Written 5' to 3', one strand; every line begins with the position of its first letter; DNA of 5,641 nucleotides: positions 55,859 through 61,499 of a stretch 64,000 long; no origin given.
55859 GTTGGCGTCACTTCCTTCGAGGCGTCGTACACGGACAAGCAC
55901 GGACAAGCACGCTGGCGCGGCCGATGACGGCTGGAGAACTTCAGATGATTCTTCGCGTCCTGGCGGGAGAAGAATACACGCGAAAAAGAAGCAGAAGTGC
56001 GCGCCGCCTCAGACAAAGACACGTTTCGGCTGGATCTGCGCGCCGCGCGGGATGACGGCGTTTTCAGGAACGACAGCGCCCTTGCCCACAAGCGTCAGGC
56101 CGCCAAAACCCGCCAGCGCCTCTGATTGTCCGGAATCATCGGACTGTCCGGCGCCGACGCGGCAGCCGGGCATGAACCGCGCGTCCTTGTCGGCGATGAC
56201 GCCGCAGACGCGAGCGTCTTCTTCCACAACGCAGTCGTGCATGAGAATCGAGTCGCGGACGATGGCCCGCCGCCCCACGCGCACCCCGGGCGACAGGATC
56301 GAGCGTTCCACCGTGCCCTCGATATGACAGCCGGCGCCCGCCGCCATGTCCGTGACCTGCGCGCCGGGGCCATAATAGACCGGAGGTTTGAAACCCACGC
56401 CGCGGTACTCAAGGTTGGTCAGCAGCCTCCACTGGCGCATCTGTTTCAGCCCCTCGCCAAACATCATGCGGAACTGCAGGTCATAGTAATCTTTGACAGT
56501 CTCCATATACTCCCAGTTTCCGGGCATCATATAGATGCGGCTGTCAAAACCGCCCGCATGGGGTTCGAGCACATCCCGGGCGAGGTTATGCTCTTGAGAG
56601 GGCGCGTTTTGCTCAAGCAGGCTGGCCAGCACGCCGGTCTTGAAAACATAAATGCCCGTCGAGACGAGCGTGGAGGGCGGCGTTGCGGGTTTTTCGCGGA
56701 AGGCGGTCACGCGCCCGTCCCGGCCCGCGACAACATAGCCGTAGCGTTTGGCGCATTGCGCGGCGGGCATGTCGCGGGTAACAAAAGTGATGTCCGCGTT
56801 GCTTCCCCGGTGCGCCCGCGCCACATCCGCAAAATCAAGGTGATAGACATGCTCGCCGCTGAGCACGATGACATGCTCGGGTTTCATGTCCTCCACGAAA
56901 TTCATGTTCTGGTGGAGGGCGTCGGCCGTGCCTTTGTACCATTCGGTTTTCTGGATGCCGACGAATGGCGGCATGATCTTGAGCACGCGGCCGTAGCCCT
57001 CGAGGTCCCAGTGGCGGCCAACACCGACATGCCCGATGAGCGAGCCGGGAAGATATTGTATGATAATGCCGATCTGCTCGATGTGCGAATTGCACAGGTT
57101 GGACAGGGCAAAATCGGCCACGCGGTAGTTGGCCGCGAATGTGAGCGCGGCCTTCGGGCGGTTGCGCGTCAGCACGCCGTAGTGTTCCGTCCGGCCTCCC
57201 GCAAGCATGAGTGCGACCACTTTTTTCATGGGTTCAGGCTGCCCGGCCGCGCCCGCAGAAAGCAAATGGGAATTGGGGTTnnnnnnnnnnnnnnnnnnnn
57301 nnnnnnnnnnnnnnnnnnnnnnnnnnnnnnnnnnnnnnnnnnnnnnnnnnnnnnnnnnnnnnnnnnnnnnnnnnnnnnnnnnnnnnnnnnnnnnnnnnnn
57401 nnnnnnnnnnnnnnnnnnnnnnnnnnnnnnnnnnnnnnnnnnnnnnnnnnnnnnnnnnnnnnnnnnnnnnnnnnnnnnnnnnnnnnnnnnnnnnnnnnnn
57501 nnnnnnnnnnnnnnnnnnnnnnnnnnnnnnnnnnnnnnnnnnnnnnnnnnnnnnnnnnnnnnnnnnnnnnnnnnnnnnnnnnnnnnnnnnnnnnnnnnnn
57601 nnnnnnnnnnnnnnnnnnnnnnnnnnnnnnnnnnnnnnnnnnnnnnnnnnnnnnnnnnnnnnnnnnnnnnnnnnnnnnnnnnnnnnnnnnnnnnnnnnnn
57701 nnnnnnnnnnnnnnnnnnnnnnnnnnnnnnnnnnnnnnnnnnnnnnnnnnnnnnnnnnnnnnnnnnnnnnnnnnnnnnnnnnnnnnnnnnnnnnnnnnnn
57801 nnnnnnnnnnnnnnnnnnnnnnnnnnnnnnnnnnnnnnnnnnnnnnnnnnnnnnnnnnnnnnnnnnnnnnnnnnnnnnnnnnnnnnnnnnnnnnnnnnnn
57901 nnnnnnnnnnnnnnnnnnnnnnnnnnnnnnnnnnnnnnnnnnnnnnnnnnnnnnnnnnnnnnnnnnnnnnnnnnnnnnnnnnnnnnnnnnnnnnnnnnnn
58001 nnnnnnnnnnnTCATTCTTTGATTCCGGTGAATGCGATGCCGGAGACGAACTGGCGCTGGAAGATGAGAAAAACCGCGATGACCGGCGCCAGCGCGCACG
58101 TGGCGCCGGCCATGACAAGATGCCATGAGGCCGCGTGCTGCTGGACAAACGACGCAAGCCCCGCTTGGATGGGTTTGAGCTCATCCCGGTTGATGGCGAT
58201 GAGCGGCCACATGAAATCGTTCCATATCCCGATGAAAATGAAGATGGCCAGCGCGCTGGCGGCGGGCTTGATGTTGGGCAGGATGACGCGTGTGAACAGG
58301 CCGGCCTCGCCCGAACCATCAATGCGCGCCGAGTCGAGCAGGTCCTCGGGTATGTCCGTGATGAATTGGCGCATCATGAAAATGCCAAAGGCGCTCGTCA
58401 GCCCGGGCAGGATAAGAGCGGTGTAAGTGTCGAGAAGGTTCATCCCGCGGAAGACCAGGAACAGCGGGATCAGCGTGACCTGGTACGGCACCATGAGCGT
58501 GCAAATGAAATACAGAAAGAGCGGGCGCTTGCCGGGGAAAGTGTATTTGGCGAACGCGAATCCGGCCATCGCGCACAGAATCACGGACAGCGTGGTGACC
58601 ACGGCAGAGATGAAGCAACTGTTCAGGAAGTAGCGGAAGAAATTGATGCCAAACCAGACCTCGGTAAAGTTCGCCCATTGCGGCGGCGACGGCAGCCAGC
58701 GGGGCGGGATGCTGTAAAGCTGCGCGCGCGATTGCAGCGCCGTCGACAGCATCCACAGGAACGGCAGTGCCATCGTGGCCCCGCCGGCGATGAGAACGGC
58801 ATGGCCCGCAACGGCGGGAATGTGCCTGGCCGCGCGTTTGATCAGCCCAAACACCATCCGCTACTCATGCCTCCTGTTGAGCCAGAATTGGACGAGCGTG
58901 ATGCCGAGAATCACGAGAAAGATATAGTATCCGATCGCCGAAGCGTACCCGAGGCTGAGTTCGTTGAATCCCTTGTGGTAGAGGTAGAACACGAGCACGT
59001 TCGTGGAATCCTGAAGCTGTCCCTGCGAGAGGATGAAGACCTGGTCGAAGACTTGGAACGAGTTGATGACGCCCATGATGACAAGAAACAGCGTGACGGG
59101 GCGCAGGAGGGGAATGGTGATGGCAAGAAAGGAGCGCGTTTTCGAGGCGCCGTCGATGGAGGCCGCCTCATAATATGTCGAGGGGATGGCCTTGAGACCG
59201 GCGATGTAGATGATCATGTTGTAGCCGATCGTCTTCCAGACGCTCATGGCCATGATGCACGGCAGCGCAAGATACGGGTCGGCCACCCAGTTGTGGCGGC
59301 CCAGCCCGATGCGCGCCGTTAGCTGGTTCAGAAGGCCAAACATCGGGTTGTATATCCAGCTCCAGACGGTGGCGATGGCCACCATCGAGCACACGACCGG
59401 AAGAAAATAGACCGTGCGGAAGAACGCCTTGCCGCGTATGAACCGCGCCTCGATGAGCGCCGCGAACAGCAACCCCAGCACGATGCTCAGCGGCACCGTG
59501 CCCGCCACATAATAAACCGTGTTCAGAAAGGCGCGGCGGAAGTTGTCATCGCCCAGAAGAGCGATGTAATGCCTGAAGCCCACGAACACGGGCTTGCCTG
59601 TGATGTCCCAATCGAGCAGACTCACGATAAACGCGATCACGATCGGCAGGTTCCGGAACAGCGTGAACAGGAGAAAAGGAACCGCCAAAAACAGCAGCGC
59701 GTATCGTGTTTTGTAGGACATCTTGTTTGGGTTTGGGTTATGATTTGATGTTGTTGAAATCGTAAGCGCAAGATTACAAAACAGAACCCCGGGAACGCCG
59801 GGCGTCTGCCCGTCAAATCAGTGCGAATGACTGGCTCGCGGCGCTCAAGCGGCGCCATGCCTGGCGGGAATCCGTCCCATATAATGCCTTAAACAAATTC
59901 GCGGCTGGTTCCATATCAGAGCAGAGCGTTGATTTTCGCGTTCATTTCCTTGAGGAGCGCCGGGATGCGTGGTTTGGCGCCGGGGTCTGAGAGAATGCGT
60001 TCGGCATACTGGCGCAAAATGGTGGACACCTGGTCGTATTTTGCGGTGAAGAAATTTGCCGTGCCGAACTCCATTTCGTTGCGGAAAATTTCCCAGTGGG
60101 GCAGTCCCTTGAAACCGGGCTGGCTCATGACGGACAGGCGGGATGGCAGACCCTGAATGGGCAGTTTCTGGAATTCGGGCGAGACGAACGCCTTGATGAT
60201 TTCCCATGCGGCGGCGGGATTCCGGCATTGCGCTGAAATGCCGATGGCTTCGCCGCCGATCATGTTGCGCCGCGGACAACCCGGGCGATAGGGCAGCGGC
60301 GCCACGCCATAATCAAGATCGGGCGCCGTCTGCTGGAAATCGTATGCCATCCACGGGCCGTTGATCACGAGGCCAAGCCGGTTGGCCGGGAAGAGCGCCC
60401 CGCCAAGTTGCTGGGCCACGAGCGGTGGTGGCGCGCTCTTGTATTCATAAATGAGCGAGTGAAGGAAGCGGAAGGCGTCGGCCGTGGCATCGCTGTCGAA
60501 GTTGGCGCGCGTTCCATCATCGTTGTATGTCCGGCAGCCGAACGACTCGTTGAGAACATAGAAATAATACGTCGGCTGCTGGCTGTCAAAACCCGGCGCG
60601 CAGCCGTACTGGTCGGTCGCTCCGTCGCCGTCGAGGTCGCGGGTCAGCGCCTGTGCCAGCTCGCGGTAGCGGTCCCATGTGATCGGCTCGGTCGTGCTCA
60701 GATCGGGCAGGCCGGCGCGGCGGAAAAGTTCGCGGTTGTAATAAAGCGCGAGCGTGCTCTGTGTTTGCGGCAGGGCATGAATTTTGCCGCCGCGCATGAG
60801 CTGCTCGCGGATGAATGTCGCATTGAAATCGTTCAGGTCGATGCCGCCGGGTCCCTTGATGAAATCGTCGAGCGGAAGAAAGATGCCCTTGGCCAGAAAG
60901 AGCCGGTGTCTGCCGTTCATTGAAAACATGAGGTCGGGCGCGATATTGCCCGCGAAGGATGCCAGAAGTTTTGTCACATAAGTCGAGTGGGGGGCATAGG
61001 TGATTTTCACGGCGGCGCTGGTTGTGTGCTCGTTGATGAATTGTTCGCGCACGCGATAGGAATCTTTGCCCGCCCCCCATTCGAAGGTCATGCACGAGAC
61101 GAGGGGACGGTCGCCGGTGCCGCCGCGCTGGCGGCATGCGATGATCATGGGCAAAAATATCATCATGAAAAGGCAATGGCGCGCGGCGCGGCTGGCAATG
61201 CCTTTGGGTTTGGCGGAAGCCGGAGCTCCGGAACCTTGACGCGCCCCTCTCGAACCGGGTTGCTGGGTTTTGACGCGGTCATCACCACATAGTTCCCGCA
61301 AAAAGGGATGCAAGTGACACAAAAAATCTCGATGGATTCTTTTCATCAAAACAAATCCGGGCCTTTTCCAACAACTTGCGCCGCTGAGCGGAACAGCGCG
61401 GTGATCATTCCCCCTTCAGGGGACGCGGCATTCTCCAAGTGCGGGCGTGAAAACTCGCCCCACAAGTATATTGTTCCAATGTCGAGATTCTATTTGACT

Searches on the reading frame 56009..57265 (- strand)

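Call 12: search_protein_families(library=pfam, proteins=[window:56009-57265:-], max_evalue=0.001)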
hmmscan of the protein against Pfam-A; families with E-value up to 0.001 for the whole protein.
window:56009-57265:- (418 aa): 4 families
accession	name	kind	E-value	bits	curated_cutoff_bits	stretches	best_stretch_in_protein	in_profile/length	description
PF00483.29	NTP_transferase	-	3.8e-36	125.4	21.2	1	18-263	2-238/245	Nucleotidyl transferase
PF24894.1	Hexapep_GlmU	-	3.7e-14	53.1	23.3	1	303-379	15-92/104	GlmU-like, C-terminal hexapeptide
PF25084.1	LbH_EIF2B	-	8.5e-05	23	54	1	309-373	24-90/105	EIF2B subunit epsilon LbH domain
PF00132.30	Hexapep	-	0.00014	21.9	27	0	328-353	2-28/36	Bacterial transferase hexapeptide (six repeats)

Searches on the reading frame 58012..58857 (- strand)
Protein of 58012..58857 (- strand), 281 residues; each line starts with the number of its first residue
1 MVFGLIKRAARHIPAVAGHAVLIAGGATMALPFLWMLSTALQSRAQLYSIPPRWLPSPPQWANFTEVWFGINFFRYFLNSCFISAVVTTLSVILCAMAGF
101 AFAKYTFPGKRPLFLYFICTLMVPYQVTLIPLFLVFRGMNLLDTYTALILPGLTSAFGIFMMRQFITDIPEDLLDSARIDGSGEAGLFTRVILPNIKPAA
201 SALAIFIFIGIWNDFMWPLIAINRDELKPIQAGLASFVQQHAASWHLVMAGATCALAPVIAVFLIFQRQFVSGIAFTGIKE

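Call 12: search_protein_families(library=pfam, proteins=[window:58012-58857:-], max_evalue=0.001)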
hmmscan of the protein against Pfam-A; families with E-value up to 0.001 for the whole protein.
window:58012-58857:- (281 aa): 1 family
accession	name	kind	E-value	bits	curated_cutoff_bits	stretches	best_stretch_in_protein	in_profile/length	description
PF00528.27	BPD_transp_1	-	8.3e-18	65.2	26.4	1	98-272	4-180/184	Binding-protein-dependent transport system inner membrane component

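Call 27: search_protein_families(library=ncbifam, proteins=[window:58012-58857:-], max_evalue=0.001)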
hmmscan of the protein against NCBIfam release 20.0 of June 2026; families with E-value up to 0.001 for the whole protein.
window:58012-58857:- (281 aa): 4 families
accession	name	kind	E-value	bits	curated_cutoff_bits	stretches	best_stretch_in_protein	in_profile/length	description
NF008210.0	PRK10973.1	equivalog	5.2e-42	144.5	297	1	15-274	9-276/281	sn-glycerol-3-phosphate ABC transporter permease UgpE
NF040932.1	ABC_arch_GlcU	equivalog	1.7e-33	116.4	340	1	26-278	13-268/272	glucose ABC transporter permease GlcU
NF008231.0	PRK10998.1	equivalog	4.2e-15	56.1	261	1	74-280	82-295/296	maltose ABC transporter permease MalG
NF007047.0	PRK09500.1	equivalog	1.1e-09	38.3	326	1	61-206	39-191/257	spermidine/putrescine ABC transporter permease PotC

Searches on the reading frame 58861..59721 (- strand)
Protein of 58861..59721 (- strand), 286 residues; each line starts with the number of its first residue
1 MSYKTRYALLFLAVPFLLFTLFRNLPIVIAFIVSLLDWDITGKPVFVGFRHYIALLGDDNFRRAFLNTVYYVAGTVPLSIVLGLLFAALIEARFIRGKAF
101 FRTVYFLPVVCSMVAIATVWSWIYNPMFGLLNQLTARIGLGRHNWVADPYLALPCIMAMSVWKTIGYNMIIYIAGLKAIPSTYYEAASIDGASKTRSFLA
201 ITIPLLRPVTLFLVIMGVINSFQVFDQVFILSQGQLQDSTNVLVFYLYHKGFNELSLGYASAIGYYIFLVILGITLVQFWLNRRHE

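Call 12: search_protein_families(library=pfam, proteins=[window:58861-59721:-], max_evalue=0.001)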
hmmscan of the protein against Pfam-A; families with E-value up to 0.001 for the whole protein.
window:58861-59721:- (286 aa): 1 family
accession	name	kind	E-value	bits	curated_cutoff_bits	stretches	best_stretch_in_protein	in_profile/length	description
PF00528.27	BPD_transp_1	-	1.4e-11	45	26.4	1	80-284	2-181/184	Binding-protein-dependent transport system inner membrane component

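Call 27: search_protein_families(library=ncbifam, proteins=[window:58861-59721:-], max_evalue=0.001)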
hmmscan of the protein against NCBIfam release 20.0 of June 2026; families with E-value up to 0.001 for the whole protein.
window:58861-59721:- (286 aa): 8 families
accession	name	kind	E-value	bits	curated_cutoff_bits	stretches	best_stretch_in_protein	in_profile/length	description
NF007852.0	PRK10561.1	equivalog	2.6e-34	119.4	335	1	4-280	9-286/295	sn-glycerol-3-phosphate ABC transporter permease UgpA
NF008232.0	PRK10999.1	equivalog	2.1e-30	105.9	392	1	44-283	262-516/520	maltose ABC transporter permease MalF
NF040931.1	ABC_arch_GlcT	equivalog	3.4e-30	105.6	360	1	12-270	1-259/278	glucose ABC transporter permease GlcT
TIGR03262.1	PhnU2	equivalog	2e-12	46.6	593.25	1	10-222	5-205/546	putative 2-aminoethylphosphonate ABC transporter permease subunit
TIGR02140.1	permease_CysW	equivalog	3.9e-10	39.7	329.1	1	42-285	26-259/261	sulfate ABC transporter permease subunit CysW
TIGR00969.1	3a0106s02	subfamily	3.9e-07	29.8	240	1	41-278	39-266/272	sulfate ABC transporter permease subunit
TIGR01581.1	Mo_ABC_porter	hypoth_equivalog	6.4e-05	22.5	210.3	1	52-261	10-211/225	ABC transporter permease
TIGR02141.1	modB_ABC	equivalog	0.00012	21.8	182.6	0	75-277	10-199/208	molybdate ABC transporter permease subunit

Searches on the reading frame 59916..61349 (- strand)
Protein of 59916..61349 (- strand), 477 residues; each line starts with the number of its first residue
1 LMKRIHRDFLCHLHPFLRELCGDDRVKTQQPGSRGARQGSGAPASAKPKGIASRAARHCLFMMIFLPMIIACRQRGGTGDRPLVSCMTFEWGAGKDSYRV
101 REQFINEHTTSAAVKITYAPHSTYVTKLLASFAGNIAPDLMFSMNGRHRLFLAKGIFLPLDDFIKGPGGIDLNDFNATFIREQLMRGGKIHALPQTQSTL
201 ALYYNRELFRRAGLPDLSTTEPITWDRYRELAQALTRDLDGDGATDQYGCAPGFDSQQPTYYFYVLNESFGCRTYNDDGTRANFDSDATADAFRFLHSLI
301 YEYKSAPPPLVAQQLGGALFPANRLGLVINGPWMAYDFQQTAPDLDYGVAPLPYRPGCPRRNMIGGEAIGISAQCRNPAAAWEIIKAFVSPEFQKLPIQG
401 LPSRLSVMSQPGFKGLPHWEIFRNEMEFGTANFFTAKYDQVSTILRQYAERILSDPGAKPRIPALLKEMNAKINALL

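Call 12: search_protein_families(library=pfam, proteins=[window:59916-61349:-], max_evalue=0.001)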
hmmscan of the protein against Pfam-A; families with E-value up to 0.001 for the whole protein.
window:59916-61349:- (477 aa): 2 families
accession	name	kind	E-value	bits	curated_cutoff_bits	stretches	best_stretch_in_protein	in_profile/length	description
PF01547.30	SBP_bac_1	-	1.7e-29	104.3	26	1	113-395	25-307/307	Bacterial extracellular solute-binding protein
PF13416.11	SBP_bac_8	-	6.7e-19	69.2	27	1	111-395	11-250/279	Bacterial extracellular solute-binding protein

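Call 27: search_protein_families(library=ncbifam, proteins=[window:59916-61349:-], max_evalue=0.001)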
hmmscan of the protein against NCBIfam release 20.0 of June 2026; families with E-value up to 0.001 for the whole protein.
window:59916-61349:- (477 aa): 4 families
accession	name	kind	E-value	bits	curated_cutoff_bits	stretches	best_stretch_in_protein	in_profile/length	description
NF007011.0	PRK09474.1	equivalog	1.1e-07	31.1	291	1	127-389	72-310/396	maltose/maltodextrin ABC transporter substrate-binding protein MalE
NF053763.1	ABCarbgalBndGanS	equivalog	1.9e-05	23.6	700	1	185-386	133-324/420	galactooligosaccharide ABC transporter substrate-binding protein GanS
NF008211.0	PRK10974.1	equivalog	7.2e-05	21.5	411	1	95-236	41-182/439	sn-glycerol-3-phosphate ABC transporter substrate-binding protein UgpB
TIGR03850.1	bind_CPR_0540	equivalog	0.00048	18.9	299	0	187-389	148-346/437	carbohydrate ABC transporter substrate-binding protein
